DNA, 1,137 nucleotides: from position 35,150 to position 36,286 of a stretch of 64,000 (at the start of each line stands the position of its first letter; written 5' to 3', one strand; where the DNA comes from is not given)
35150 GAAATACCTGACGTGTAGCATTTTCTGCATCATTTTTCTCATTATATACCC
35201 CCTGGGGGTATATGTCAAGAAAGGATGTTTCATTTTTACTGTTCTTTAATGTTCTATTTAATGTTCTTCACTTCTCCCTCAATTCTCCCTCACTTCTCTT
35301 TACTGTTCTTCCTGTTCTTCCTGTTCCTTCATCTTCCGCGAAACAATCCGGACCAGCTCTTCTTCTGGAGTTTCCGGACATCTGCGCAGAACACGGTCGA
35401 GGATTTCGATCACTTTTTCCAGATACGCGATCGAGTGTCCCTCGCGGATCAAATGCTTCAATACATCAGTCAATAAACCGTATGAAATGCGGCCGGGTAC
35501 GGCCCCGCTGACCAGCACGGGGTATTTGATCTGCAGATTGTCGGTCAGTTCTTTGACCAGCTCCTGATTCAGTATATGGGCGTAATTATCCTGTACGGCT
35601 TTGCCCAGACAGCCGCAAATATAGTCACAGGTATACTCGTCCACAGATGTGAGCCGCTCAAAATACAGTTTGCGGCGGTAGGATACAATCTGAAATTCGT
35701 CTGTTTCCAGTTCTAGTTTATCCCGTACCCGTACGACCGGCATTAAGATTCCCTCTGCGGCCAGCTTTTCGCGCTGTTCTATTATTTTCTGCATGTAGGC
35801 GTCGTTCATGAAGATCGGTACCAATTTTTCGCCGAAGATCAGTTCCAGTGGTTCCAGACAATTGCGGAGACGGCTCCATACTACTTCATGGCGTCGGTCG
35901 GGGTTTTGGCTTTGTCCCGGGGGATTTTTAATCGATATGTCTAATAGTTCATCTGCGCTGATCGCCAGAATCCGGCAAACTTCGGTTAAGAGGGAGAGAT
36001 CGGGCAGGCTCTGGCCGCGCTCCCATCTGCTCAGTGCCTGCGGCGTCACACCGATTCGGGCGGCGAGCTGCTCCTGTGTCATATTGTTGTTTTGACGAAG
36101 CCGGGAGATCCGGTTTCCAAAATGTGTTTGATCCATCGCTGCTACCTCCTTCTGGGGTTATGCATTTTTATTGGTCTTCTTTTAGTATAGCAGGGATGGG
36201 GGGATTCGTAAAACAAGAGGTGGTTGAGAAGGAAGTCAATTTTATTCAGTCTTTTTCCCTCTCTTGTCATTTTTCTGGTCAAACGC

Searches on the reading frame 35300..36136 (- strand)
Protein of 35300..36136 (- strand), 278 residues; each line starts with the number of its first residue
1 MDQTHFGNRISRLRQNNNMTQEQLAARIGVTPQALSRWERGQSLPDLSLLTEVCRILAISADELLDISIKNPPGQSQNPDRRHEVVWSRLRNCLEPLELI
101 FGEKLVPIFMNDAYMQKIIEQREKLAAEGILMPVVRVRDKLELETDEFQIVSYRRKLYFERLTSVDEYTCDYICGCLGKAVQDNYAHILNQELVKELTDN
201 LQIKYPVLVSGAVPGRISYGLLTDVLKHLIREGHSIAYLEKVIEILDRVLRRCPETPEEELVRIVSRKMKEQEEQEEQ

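Call 65: find_encoding_contigs(protein=window:35300-36136:-, flank=8000, max_places=8)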
Protein window:35300-36136:- (278 aa): 19 contigs read that carry it; 4 places shown.
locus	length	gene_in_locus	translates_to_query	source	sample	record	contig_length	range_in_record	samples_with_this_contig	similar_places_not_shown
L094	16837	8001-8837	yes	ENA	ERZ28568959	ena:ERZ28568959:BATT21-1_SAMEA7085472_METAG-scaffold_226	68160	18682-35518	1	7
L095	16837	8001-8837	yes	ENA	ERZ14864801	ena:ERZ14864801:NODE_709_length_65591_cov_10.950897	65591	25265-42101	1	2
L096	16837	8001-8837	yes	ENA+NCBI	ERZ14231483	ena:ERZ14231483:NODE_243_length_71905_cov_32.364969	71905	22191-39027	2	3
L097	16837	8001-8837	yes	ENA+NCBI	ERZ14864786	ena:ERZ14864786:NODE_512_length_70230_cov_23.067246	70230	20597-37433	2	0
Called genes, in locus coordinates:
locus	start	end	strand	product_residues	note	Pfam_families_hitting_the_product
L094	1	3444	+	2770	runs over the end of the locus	-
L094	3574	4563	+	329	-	-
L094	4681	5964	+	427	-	PF13175:AAA_15, PF13304:AAA_21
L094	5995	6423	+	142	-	-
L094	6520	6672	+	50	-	-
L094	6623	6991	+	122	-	-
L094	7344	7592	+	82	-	PF00005:ABC_tran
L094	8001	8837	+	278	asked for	PF12844:HTH_19, PF13443:HTH_26 (weak), PF13560:HTH_31, PF15731:MqsA_antitoxin (faint), PF01381:HTH_3, PF00771:FHIPEP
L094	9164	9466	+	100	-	PF02583:Trns_repr_metal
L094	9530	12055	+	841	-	PF00403:HMA, PF00122:E1-E2_ATPase, PF00702:Hydrolase, PF08282:Hydrolase_3 (faint), PF00403:HMA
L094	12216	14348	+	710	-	PF02368:Big_2, PF22847:Glyco_hydro_43_rel (faint), PF04616:Glyco_hydro_43, PF17851:GH43_C2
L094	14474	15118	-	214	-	PF02368:Big_2, PF22359:Big-like (weak)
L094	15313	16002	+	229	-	PF00072:Response_reg, PF00486:Trans_reg_C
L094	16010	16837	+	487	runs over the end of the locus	PF00672:HAMP, PF00512:HisKA, PF02518:HATPase_c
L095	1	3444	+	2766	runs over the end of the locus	-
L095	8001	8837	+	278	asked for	PF12844:HTH_19, PF13443:HTH_26 (weak), PF13560:HTH_31, PF15731:MqsA_antitoxin (faint), PF01381:HTH_3, PF00771:FHIPEP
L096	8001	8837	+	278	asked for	PF12844:HTH_19, PF13443:HTH_26 (weak), PF13560:HTH_31, PF15731:MqsA_antitoxin (faint), PF01381:HTH_3, PF00771:FHIPEP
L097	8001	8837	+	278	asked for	PF12844:HTH_19, PF13443:HTH_26 (weak), PF13560:HTH_31, PF15731:MqsA_antitoxin (faint), PF01381:HTH_3, PF00771:FHIPEP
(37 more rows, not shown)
